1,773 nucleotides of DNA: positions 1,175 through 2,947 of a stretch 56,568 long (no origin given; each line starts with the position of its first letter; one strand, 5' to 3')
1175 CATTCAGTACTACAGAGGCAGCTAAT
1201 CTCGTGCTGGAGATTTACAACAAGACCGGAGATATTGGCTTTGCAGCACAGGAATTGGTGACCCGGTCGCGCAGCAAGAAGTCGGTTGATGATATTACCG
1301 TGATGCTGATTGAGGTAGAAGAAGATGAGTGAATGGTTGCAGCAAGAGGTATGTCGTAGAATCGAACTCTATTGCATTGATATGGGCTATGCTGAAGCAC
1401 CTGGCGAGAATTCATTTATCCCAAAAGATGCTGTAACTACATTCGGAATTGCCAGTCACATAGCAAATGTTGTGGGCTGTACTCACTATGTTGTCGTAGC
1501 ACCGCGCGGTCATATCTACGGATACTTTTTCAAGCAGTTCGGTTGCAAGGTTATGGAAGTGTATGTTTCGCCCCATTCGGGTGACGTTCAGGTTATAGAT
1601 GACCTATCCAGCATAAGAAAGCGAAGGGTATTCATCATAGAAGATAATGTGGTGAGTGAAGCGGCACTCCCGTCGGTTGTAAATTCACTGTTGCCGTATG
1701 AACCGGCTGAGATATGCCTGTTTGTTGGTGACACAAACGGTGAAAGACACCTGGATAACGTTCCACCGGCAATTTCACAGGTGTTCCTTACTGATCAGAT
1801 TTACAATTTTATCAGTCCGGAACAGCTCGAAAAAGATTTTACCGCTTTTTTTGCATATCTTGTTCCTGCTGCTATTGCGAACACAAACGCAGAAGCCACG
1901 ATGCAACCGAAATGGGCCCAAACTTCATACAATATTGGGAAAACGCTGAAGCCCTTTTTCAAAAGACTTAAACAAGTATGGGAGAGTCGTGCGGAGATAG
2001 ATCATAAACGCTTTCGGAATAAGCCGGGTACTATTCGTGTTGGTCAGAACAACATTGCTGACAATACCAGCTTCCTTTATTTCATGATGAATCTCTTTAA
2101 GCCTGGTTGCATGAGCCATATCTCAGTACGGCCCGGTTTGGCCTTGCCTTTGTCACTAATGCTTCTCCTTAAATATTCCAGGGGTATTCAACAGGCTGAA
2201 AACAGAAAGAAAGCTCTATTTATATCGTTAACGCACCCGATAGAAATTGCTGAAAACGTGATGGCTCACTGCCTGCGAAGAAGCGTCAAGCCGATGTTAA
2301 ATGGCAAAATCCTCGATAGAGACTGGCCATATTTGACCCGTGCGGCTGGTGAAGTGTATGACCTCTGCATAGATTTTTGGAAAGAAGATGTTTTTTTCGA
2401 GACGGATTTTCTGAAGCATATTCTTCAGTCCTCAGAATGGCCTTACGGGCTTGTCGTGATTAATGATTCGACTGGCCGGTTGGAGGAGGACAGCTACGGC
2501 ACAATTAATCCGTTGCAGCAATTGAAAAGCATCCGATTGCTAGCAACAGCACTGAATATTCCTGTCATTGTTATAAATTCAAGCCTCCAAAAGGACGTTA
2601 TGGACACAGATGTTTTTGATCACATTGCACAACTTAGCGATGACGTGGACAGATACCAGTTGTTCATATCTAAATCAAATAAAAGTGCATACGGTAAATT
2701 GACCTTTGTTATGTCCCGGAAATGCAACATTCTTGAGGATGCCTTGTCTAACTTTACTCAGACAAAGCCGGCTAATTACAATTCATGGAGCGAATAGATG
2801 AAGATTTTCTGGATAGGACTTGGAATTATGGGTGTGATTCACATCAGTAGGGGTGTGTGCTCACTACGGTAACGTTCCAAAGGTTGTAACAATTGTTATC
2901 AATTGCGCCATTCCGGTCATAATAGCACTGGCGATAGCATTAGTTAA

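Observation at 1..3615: ClpP - PP2C - PRTase::P-loop-less RecA/DnaB-like - Macro gene string: candidate undescribed nucleotide/ADP-ribose-centred conflict system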

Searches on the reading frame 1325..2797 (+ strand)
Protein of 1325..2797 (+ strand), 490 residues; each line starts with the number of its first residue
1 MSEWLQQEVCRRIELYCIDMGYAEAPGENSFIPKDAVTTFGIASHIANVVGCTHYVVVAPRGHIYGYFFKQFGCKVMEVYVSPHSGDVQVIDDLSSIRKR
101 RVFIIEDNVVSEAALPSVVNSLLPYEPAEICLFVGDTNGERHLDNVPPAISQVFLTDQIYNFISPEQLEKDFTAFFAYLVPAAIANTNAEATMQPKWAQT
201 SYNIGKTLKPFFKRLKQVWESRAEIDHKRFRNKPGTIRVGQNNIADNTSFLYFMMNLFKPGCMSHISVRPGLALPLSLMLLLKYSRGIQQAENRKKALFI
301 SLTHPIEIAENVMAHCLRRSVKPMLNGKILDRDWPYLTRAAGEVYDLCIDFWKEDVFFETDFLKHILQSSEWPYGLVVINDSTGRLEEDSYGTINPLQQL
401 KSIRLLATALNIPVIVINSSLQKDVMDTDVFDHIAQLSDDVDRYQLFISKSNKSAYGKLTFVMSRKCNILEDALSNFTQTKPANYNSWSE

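Call 3: search_protein_families(library=pfam, proteins=[window:1325-2797:+], max_evalue=0.1)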
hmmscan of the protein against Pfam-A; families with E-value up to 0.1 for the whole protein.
window:1325-2797:+ (490 aa): 0 families

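Call 4: search_protein_families(library=padloc, proteins=[window:1325-2797:+], max_evalue=0.1)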
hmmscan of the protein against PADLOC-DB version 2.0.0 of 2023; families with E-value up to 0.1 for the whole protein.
window:1325-2797:+ (490 aa): 0 families

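Call 8: find_homologous_proteins(query=window:1325-2794:+, max_evalue=0.001)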
Query window:1325-2794:+ (490 aa): 8 proteins with E <= 0.001 among 7696 candidates.
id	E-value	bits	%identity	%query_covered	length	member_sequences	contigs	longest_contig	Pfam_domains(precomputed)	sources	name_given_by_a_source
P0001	0.0e+0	1130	100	100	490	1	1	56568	-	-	-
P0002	1.0e-175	603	57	99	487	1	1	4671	-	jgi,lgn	jgi:hypothetical protein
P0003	1.2e-173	597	55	99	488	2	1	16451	-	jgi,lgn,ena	-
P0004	2.1e-107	378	61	58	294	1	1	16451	-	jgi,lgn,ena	-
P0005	1.7e-102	362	56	62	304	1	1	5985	-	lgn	-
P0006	3.0e-102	361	58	59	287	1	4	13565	-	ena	-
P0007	1.5e-98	349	58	59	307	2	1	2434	-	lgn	-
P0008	7.4e-93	330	56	59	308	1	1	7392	-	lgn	-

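Call 9: search_solved_structures(query=window:1325-2794:+, max_evalue=10)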
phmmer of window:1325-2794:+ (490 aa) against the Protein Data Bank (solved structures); distinct sequences matched with E-value up to 10: 4.
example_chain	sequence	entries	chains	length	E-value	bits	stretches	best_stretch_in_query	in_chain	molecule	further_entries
6d7y_B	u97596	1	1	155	0.7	12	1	248-289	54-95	immune protein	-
8tr1_A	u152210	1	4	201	1.4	11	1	91-141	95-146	Hypoxanthine-guanine phosphoribosyltransferase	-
8ts4_A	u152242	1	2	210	1.5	10.9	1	91-141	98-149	Hypoxanthine-guanine phosphoribosyltransferase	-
5jsq_A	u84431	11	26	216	1.6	10.8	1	91-141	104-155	hypoxanthine-guanine phosphoribosyltranferase | Hypoxanthine-guanine phosphoribosyltransferase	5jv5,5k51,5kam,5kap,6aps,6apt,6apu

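Call 10: find_encoding_contigs(protein=P0003, flank=10000, max_places=4)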
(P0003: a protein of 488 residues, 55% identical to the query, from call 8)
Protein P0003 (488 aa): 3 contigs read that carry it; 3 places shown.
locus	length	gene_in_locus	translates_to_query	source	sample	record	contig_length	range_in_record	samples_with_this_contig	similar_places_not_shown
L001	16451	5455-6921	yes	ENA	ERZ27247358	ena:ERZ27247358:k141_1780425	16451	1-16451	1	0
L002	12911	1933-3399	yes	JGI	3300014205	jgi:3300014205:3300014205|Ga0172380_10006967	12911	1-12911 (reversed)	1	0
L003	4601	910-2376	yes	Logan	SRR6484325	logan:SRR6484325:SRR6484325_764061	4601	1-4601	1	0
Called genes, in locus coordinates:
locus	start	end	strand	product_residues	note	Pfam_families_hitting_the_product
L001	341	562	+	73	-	-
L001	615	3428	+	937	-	PF01935:DUF87 (weak), PF10412:TrwB_AAD_bind (faint)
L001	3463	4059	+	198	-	PF00574:CLP_protease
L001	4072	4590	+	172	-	PF01928:CYTH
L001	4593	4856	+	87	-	-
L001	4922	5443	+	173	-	PF00293:NUDIX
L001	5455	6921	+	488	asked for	-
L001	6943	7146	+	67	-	-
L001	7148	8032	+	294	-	-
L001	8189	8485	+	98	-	-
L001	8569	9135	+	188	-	PF01661:Macro (weak)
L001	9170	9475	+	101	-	-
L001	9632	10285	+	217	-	-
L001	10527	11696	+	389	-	-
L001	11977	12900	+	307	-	PF08242:Methyltransf_12 (weak), PF13649:Methyltransf_25, PF13847:Methyltransf_31 (weak)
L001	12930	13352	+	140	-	PF20274:cREC_REC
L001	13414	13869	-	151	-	-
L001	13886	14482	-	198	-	PF00589:Phage_integrase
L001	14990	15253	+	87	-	PF10387:DUF2442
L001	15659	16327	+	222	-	-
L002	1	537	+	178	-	?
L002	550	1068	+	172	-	PF01928:CYTH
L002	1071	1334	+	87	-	-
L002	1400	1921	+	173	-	PF00293:NUDIX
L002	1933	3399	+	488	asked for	-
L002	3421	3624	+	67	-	-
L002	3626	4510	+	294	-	-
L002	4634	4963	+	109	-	-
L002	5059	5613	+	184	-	PF01661:Macro (weak)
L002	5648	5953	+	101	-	-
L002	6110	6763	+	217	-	-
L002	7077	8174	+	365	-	-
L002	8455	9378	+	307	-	PF08242:Methyltransf_12 (weak), PF13649:Methyltransf_25, PF13847:Methyltransf_31 (weak)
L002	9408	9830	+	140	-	PF20274:cREC_REC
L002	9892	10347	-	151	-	-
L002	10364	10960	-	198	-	PF00589:Phage_integrase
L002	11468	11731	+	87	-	PF10387:DUF2442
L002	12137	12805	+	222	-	-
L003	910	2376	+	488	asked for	-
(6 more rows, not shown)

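Call 11: find_encoding_contigs(protein=P0006, flank=10000, max_places=4)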
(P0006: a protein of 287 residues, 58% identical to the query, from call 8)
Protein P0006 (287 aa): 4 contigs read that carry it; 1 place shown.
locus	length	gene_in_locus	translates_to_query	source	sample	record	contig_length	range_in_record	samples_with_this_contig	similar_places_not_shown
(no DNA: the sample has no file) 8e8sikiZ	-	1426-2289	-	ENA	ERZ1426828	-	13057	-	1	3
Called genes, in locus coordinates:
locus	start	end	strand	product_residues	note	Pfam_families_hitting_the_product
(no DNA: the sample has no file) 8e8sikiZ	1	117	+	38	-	?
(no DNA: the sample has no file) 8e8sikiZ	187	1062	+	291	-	-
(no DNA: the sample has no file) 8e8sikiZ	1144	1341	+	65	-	-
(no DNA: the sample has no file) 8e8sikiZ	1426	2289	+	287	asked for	-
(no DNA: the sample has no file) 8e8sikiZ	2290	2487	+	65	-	-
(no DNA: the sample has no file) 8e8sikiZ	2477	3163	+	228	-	-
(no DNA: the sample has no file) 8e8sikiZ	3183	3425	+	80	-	-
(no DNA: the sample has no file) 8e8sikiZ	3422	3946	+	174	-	PF00293:NUDIX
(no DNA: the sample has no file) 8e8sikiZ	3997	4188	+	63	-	-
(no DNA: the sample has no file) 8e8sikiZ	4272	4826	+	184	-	-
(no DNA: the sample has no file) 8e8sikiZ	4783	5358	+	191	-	PF13091:PLDc_2, PF00614:PLDc (weak)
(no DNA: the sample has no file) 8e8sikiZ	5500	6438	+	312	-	PF08902:DUF1848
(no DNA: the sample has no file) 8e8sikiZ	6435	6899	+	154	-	PF20274:cREC_REC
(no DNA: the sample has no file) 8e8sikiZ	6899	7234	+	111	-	-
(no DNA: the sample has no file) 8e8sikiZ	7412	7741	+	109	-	PF00216:Bac_DNA_binding, PF18291:HU-HIG (weak)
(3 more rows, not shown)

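Call 12: find_encoding_contigs(protein=P0002, flank=10000, max_places=4)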
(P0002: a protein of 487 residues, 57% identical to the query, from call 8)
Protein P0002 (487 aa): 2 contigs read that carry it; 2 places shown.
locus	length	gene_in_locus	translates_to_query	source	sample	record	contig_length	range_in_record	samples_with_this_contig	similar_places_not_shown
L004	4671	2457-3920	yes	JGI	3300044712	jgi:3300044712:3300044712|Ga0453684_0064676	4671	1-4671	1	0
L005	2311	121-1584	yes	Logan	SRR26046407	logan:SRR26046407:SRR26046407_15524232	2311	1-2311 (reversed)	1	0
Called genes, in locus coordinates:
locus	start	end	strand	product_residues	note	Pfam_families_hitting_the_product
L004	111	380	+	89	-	-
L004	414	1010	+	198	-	PF00574:CLP_protease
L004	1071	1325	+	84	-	-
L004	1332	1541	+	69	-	PF01928:CYTH (weak)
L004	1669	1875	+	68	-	-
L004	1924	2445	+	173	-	PF00293:NUDIX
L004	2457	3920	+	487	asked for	-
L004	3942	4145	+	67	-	-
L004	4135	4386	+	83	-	-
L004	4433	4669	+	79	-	?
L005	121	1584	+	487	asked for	-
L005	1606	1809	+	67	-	-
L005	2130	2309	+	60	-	?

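Call 19: search_dna_similar(query=window:1325-2794:+, collection=plasmids, mode=protein, max_rows=20, max_evalue=0.001)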
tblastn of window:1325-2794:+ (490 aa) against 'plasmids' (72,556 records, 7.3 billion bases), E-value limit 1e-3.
No match.

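Call 28: predict_structure(alignment_id=A1)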
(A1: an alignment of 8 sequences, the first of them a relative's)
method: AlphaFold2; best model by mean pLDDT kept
length: 490 residues; sequences in the alignment: 8
mean_pLDDT: 37.9   pTM: 0.25
mean pLDDT of the five models: 37.9, 37.7, 34.2, 33.1, 31.3
residues with pLDDT >= 90: 0; 70-90: 0; 50-70: 83; < 50: 407
segments of 3 or more residues with pLDDT < 50: 1-43, 45-54, 58-101, 106-113, 156-367, 369-394, 419-421, 435-490
pLDDT, mean of each block of 10 residues (from residue 1): 35 38 32 43 49 49 39 28 28 38 49 57 60 55 64 48 33 32 29 26 26 30 31 25 23 25 24 39 30 34 38 41 41 40 27 27 44 45 37 49 54 50 53 46 32 30 27 29 29
secondary structure, 60 per line:
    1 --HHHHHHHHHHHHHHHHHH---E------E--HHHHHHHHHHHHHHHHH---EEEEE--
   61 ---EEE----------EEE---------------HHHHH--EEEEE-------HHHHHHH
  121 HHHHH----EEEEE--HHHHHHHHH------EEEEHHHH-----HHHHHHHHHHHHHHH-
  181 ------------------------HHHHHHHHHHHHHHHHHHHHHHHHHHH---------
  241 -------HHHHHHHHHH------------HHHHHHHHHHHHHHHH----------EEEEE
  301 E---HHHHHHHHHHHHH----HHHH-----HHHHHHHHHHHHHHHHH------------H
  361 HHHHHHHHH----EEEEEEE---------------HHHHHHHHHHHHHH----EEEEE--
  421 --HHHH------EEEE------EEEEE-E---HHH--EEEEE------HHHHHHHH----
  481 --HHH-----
elements in order: H3-20 H34-50 E54-58 E64-66 E77-79 H95-99 E102-106 H114-125 E130-134 H137-145 E152-155 H156-159 H165-179 H205-231 H248-257 H270-285 E296-301 H305-317 H322-325 H331-347 H360-369 E374-380 H396-409 E414-418 H423-426 E433-436 E443-447 E458-462 H469-476

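Call 30: search_protein_families(library=pfam, proteins=[L001:594-3428:+, L001:4072-4590:+, L001:4593-4856:+, L001:4922-5443:+, L001:6943-7146:+, L001:8189-8485:+, L001:9170-9475:+, L001:13414-13869:-, L001:15659-16327:+, L001:341-562:+], max_evalue=0.01)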
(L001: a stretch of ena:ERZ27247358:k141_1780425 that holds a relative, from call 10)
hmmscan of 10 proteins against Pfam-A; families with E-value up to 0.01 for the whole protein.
L001:594-3428:+ (944 aa): 7 families
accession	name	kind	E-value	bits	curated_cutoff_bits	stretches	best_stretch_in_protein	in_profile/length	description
PF10412.15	TrwB_AAD_bind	-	2.6e-08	33.6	20.5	1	414-470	11-62/387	Type IV secretion-system coupling protein DNA-binding domain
PF01935.23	DUF87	-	9.1e-07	29.6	23.2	1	406-457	10-63/220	Helicase HerA, central domain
PF12696.13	TraG-D_C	-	6.2e-05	23.4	22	1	676-742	3-69/126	TraM recognition site of TraD and TraG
PF13401.12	AAA_22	-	0.00038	21.2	27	0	419-461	6-49/130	AAA domain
PF01580.24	FtsK_SpoIIIE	-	0.0038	17.1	24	1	396-440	18-61/221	FtsK/SpoIIIE family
PF13555.12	AAA_29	-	0.0078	16.4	27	0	408-439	15-43/61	P-loop containing region of AAA domain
PF02534.20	T4SS-DNA_transf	-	0.0088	15.4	20.1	0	419-724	45-354/468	Type IV secretory system Conjugative DNA transfer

L001:4072-4590:+ (172 aa): 1 family
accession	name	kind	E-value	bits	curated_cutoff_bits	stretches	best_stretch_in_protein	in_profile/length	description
PF01928.26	CYTH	-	2.9e-17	63.5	23.2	1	3-163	2-179/179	CYTH domain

L001:4593-4856:+ (87 aa): 0 families

L001:4922-5443:+ (173 aa): 1 family
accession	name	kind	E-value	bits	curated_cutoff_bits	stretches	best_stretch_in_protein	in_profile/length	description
PF00293.34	NUDIX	-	1.2e-11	45.2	21.1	1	38-148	4-118/134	NUDIX domain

L001:6943-7146:+ (67 aa): 0 families

L001:8189-8485:+ (98 aa): 0 families

L001:9170-9475:+ (101 aa): 0 families

L001:13414-13869:- (151 aa): 0 families

L001:15659-16327:+ (222 aa): 0 families

L001:341-562:+ (73 aa): 0 families

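Call 31: search_protein_families(library=ncbifam, proteins=[window:1325-2797:+, L001:594-3428:+], max_evalue=0.01)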
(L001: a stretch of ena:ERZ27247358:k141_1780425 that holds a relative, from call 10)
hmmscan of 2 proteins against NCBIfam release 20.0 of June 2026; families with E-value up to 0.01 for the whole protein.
window:1325-2797:+ (490 aa): 0 families

L001:594-3428:+ (944 aa): 10 families
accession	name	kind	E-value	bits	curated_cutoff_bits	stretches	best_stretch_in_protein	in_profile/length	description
TIGR03743.1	SXT_TraD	subfamily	4.5e-15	55.1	366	2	407-458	164-215/636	conjugative transfer system coupling protein TraD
NF045973.1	conju_CD1115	equivalog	9.8e-11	41.2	250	1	414-745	20-363/442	VirD4-like conjugal transfer protein, CD1115 family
TIGR03754.1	conj_TOL_TraD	equivalog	2.6e-09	36.2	647.55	1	407-468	169-228/643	type IV conjugative transfer system coupling protein TraD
TIGR00929.1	VirB4_CagE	subfamily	3.6e-07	28.8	643.1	0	419-458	438-478/792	VirB4 family type IV secretion/conjugal transfer ATPase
NF053655.1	CedD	equivalog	4.9e-07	28.8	600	1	406-478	209-280/527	DNA-translocating ATPase CedD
NF041447.1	TrbC_conju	equivalog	0.00033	19.2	800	1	410-454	121-165/685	F-type conjugative transfer protein TrbC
TIGR02759.1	TraD_Ftype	equivalog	0.00078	18.3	521.35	0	679-743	413-477/566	type IV conjugative transfer system coupling protein TraD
NF033849.1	ser_rich_anae_1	subfamily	0.0034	14.8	650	0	415-714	756-1074/1163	serine-rich protein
NF045975.1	VirB4_plasma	equivalog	0.0046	14.7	590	0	422-455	519-552/894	Mbov_0397 family ICE element conjugal transfer ATPase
TIGR04095.1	dnd_restrict_1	equivalog_domain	0.0073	15.3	600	0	673-707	133-167/451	DNA phosphorothioation system restriction enzyme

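Call 40: find_related_loci(query=A1, collection=genome_contigs, flank=10000)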
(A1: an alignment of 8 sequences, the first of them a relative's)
Query A1 (490 aa) in genome_contigs; peptide patterns used: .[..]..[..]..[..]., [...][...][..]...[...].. (x = any residue, [..] = any of these).
219 stretches matched a pattern; 1 encode a relative of the query (tblastn E <= 1e-3); 1 distinct loci.
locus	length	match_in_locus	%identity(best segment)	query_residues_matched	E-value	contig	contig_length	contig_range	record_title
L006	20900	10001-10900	66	193-490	2e-135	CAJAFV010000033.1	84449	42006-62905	MAG: uncultured Geobacteraceae bacterium isolate A-4_bin-085 genome assembly, contig: bin-085:33/99, whole genome shotgu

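Call 43: search_protein_representatives(alignment_id=A2)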
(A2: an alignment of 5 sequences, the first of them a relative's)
Query: 5 sequences, 488 profile positions. Proteins with E-value up to 0.001 (for the whole library): 113; up to 1e-10: 40; up to 1e-30: 8. The best 113 are listed.
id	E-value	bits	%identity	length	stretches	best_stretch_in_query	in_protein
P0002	6.7e-294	991.5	-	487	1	1-485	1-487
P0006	2.0e-158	544.7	-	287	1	198-487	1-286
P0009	1.6e-128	446.1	-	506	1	3-485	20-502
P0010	8.4e-77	275.5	-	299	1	200-476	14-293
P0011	1.3e-56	208.9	-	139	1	1-114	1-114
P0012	9.5e-38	146.7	-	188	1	5-176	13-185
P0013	1.3e-31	126.5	-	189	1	7-176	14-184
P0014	5.6e-31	124.4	-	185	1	4-179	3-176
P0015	2.4e-24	102.5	-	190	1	6-179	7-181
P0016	5.3e-22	94.8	-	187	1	19-178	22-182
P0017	2.0e-20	89.6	-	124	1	64-177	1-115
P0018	2.5e-19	86.0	-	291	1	242-470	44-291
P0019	3.1e-19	85.6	-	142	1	55-179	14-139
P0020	1.3e-18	83.6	-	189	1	19-174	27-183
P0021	3.2e-18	82.3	-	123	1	42-141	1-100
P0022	1.5e-16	76.8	-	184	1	7-176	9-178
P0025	2.6e-16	76.0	-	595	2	24-183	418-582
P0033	3.3e-13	65.8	-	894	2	26-157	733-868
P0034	3.8e-13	65.6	-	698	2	30-157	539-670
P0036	1.5e-12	63.6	-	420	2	29-157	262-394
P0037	2.3e-12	63.0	-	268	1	254-470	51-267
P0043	2.8e-11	59.4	-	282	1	55-172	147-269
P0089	2.8e-06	42.9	-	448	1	297-417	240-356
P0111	2.0e-04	36.8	-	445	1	279-427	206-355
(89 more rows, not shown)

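Call 44: search_protein_families(library=pfam, proteins=[P0009, P0025, P0033, P0034, P0036, P0012, P0043, P0089, P0111, P0018], max_evalue=0.01)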
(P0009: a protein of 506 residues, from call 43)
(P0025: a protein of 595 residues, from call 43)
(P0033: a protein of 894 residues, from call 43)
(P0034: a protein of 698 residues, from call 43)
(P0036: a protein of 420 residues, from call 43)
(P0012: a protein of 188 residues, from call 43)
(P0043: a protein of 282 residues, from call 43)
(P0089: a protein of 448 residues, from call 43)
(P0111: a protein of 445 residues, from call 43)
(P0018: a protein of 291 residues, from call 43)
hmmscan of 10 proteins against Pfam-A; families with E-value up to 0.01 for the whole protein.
P0009 (506 aa): 1 family
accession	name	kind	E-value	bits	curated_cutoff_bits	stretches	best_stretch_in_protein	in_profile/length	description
PF03796.21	DnaB_C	-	0.00012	22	27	1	320-434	59-176/255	DnaB-like helicase C terminal domain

P0025 (595 aa): 1 family
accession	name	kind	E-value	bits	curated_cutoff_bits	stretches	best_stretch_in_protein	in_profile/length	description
PF00156.33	Pribosyltran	-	8e-14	51.7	26.3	2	490-528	80-118/158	Phosphoribosyl transferase domain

P0033 (894 aa): 1 family
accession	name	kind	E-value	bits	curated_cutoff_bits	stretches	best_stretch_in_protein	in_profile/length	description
PF00156.33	Pribosyltran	-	1.9e-15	57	26.3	2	487-576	28-122/158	Phosphoribosyl transferase domain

P0034 (698 aa): 1 family
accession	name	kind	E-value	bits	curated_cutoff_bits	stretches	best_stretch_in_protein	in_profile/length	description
PF00156.33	Pribosyltran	-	2.1e-14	53.6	26.3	2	559-646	27-122/158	Phosphoribosyl transferase domain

P0036 (420 aa): 1 family
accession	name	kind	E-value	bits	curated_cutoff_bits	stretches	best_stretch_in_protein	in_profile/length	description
PF00156.33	Pribosyltran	-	6.2e-12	45.5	26.3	1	321-369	79-121/158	Phosphoribosyl transferase domain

P0012 (188 aa): 1 family
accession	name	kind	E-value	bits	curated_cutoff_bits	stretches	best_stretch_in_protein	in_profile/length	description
PF00156.33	Pribosyltran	-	6.6e-06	26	26.3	1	100-139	80-119/158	Phosphoribosyl transferase domain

P0043 (282 aa): 1 family
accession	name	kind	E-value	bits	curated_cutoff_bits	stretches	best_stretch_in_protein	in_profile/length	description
PF00156.33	Pribosyltran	-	1.7e-06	27.9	26.3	1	188-232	80-124/158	Phosphoribosyl transferase domain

P0089 (448 aa): 6 families
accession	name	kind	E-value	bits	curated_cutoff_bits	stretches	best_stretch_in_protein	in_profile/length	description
PF03796.21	DnaB_C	-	2.3e-60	204.6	27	1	188-436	1-255/255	DnaB-like helicase C terminal domain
PF13676.11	TIR_2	-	7.9e-16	59.1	28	1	9-117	2-105/122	TIR domain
PF01582.25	TIR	-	5.3e-09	36.6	21.3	1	28-107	24-101/179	TIR domain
PF06745.19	ATPase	-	3.3e-06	27.1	26.6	1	190-359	2-166/231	KaiC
PF13481.12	AAA_25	-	2.4e-05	24.5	27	1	193-336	19-166/195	AAA domain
PF13401.12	AAA_22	-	0.0021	18.8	27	1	205-345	4-109/130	AAA domain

P0111 (445 aa): 11 families
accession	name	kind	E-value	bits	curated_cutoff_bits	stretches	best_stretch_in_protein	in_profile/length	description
PF03796.21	DnaB_C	-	4.7e-64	216.7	27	1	172-440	1-255/255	DnaB-like helicase C terminal domain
PF00772.26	DnaB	-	1.2e-24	86.8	23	1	6-103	2-103/103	DnaB-like helicase N terminal domain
PF13481.12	AAA_25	-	2.3e-10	40.9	27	1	187-345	31-188/195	AAA domain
PF20720.3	nSTAND3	-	5.3e-05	23.4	27.2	1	186-223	14-51/155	Novel STAND NTPase 3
PF06745.19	ATPase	-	9e-05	22.4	26.6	1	175-249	3-78/231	KaiC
PF01695.23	IstB_IS21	-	0.00011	22.2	24.1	1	187-226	90-129/238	IstB-like ATP binding protein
PF13479.12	AAA_24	-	0.00014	22.2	27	1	191-310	4-76/195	AAA domain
PF04851.21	ResIII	-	0.00056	20.3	22.5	1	187-313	21-140/164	Type III restriction enzyme, res subunit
PF13401.12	AAA_22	-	0.002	18.9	27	1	188-311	4-97/130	AAA domain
PF00270.35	DEAD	-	0.0062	16.7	26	0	188-318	13-136/167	DEAD/DEAH box helicase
PF02374.21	ArsA_ATPase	-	0.0087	15.7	24.3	0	190-232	2-43/305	Anion-transporting ATPase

P0018 (291 aa): 0 families

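Call 47: find_homologous_proteins(query=A3, max_evalue=0.001)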
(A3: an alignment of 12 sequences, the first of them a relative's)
Query A3 (12 sequences) (490 aa, profile of the alignment): 9 proteins with E <= 0.001 among 8000 candidates.
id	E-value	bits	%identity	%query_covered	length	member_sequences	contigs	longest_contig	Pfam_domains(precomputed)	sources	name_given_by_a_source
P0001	4.9e-143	494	100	100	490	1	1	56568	-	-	-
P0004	6.3e-141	487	61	58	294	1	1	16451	-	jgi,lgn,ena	-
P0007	5.3e-139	481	58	59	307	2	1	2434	-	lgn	-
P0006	1.3e-138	479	58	59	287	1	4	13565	-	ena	-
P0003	1.1e-137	476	55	99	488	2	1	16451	-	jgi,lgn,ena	-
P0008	7.6e-137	473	56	59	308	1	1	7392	-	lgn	-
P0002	7.8e-137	473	57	99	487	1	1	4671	-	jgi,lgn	jgi:hypothetical protein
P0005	1.7e-136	472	56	62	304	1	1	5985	-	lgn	-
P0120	2.6e-106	373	64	53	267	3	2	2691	-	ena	-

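Call 49: find_homologous_proteins(query=A4, max_evalue=0.001)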
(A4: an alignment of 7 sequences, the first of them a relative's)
Query A4 (7 sequences) (506 aa, profile of the alignment): 2 proteins with E <= 0.001 among 8000 candidates.
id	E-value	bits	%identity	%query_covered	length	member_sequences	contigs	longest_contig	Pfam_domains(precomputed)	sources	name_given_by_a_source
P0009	1.6e-196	672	100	100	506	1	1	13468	-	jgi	-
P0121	9.6e-4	36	28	18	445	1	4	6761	PF03796.22,PF00772.27,PF13481.13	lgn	-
